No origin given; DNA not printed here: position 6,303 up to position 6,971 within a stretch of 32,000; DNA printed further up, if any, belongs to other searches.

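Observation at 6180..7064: IVS-like cassette: four-helix-bundle ORF enclosed by inverted arrays of ~49-bp tandem repeats, inserted inside a carA-guaA-carB transcription unit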

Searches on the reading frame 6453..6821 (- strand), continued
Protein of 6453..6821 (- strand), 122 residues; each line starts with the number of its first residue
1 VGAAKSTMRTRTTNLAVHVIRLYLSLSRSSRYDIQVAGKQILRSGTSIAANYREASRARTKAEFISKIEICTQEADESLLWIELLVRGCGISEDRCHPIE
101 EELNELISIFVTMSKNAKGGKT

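Call 91: search_solved_structures(query=A1, max_evalue=1, show_alignments=5)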
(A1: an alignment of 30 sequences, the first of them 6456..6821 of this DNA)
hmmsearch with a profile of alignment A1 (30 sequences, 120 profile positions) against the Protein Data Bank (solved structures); distinct sequences matched with E-value up to 1: 9.
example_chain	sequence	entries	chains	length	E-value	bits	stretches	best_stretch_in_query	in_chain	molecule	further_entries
2rld_A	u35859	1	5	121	2e-49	169.7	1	2-119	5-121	Uncharacterized protein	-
7shn_A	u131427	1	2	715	0.45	13.7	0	6-49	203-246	ATP-binding cassette sub-family D member 1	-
7rr9_A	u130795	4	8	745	0.45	13.6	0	6-49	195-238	ATP-binding cassette sub-family D member 1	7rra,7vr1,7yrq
7xec_A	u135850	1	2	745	0.45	13.6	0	6-49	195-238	ATP-binding cassette sub-family D member 1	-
7vwc_A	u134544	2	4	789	0.46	13.6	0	6-49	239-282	Peroxisomal Membrane Protein related,ATP-binding cassette sub-family D member 1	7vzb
7vx8_B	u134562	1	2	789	0.46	13.6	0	6-49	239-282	Peroxisomal Membrane Protein related,ATP-binding cassette sub-family D member 1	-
7shm_A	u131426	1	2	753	0.46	13.6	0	6-49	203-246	ATP-binding cassette sub-family D member 1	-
7x07_A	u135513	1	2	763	0.47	13.6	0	6-49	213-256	ATP-binding cassette sub-family D member 1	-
7x0t_A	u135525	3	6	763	0.47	13.6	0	6-49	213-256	ATP-binding cassette sub-family D member 1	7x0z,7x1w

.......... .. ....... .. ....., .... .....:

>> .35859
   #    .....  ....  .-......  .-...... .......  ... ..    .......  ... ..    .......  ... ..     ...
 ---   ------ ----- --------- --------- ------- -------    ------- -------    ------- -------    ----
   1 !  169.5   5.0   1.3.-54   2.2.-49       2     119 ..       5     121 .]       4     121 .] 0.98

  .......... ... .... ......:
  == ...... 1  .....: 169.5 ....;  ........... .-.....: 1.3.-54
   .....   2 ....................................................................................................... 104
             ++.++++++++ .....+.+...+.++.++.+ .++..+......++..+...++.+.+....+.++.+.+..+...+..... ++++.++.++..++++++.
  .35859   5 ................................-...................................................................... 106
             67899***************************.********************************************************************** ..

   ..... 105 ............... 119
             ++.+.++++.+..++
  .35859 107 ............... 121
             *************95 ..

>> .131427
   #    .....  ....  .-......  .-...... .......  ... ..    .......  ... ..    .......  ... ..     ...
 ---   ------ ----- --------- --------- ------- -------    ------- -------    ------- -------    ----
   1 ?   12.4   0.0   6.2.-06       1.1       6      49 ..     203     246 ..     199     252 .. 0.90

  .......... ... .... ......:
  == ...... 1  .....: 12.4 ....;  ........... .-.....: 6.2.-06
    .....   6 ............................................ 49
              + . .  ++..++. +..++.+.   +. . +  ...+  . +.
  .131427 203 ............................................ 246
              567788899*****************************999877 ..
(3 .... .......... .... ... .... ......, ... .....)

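Call 92: predict_structure(alignment_id=A1)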
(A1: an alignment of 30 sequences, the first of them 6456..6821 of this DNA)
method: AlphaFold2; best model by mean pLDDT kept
length: 122 residues; sequences in the alignment: 30
mean_pLDDT: 94.9   pTM: 0.87
mean pLDDT of the five models: 94.9, 94.7, 94.4, 93.8, 93.1
residues with pLDDT >= 90: 109; 70-90: 9; 50-70: 3; < 50: 1
segments of 3 or more residues with pLDDT < 50: none
pLDDT, mean of each block of 10 residues (from residue 1): 86 98 93 96 98 97 98 99 97 97 98 92 51
secondary structure, 60 per line:
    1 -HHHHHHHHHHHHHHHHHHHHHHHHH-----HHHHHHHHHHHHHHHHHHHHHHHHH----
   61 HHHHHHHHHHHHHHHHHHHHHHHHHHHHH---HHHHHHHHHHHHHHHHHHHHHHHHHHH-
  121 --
elements in order: H2-26 H32-56 H61-89 H93-119

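Call 94: fold_search(model_id=the predicted structure, library=pdb)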
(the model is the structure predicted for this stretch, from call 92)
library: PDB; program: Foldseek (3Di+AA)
matches with E <= 10: 493; with E <= 0.001: 5
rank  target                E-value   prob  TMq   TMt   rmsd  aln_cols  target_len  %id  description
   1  2rld_E                4.9e-06  1.00  0.81  0.90   1.4       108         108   36  CRYSTAL STRUCTURE OF A PROTEIN WITH UNKNOWN FUNCTION FROM S23 RIBOSOMAL PROTEIN FAMILY (BT_0352) FROM BACTEROIDES THET (released 2007-10-30)
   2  2rld_C                1.1e-05  1.00  0.83  0.87   1.4       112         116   35  CRYSTAL STRUCTURE OF A PROTEIN WITH UNKNOWN FUNCTION FROM S23 RIBOSOMAL PROTEIN FAMILY (BT_0352) FROM BACTEROIDES THET (released 2007-10-30)
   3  2rld_B                1.1e-05  1.00  0.83  0.90   2.0       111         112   35  CRYSTAL STRUCTURE OF A PROTEIN WITH UNKNOWN FUNCTION FROM S23 RIBOSOMAL PROTEIN FAMILY (BT_0352) FROM BACTEROIDES THET (released 2007-10-30)
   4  2rld_D                4.6e-05  1.00  0.81  0.91   1.3       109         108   35  CRYSTAL STRUCTURE OF A PROTEIN WITH UNKNOWN FUNCTION FROM S23 RIBOSOMAL PROTEIN FAMILY (BT_0352) FROM BACTEROIDES THET (released 2007-10-30)
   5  2rld_A                7.1e-05  1.00  0.80  0.86   1.5       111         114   33  CRYSTAL STRUCTURE OF A PROTEIN WITH UNKNOWN FUNCTION FROM S23 RIBOSOMAL PROTEIN FAMILY (BT_0352) FROM BACTEROIDES THET (released 2007-10-30)
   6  2gsc_E                1.4e-02  1.00  0.76  0.82   2.1       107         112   12  Crystal Structure of the Conserved Hypothetical Cytosolic Protein Xcc0516 from Xanthomonas campestris (released 2006-10-03)
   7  2gsc_B                3.2e-02  1.00  0.76  0.79   2.2       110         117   12  Crystal Structure of the Conserved Hypothetical Cytosolic Protein Xcc0516 from Xanthomonas campestris (released 2006-10-03)
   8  2gsc_A                4.2e-02  1.00  0.74  0.80   2.2       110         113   13  Crystal Structure of the Conserved Hypothetical Cytosolic Protein Xcc0516 from Xanthomonas campestris (released 2006-10-03)
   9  2gsc_D                4.9e-02  1.00  0.75  0.79   2.4       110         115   12  Crystal Structure of the Conserved Hypothetical Cytosolic Protein Xcc0516 from Xanthomonas campestris (released 2006-10-03)
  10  4dwl_D                6.3e-02  1.00  0.72  0.81   2.3       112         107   11  Avd molecule from Bordetella bacteriophage DGR (released 2013-02-27)
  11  8ub7_E                8.2e-02  1.00  0.71  0.78   2.6       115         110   10  Diversity-generating retroelement (DGR) ribonucleoprotein reverse transcriptase - Active state (N-occupied) (released 2024-10-23)
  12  2gsc_C                8.6e-02  1.00  0.71  0.77   2.3       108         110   11  Crystal Structure of the Conserved Hypothetical Cytosolic Protein Xcc0516 from Xanthomonas campestris (released 2006-10-03)
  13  1x8z_B                8.6e-02  1.00  0.60  0.52   3.7       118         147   14  Crystal structure of a pectin methylesterase inhibitor from Arabidopsis thaliana (released 2004-12-28)
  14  1x8z_C                9.1e-02  1.00  0.58  0.49   4.5       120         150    9  Crystal structure of a pectin methylesterase inhibitor from Arabidopsis thaliana (released 2004-12-28)
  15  8ube_D                9.6e-02  1.00  0.71  0.78   2.5       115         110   10  Diversity-generating retroelement (DGR) ribonucleoprotein reverse transcriptase - Resting State 1a (released 2024-10-23)
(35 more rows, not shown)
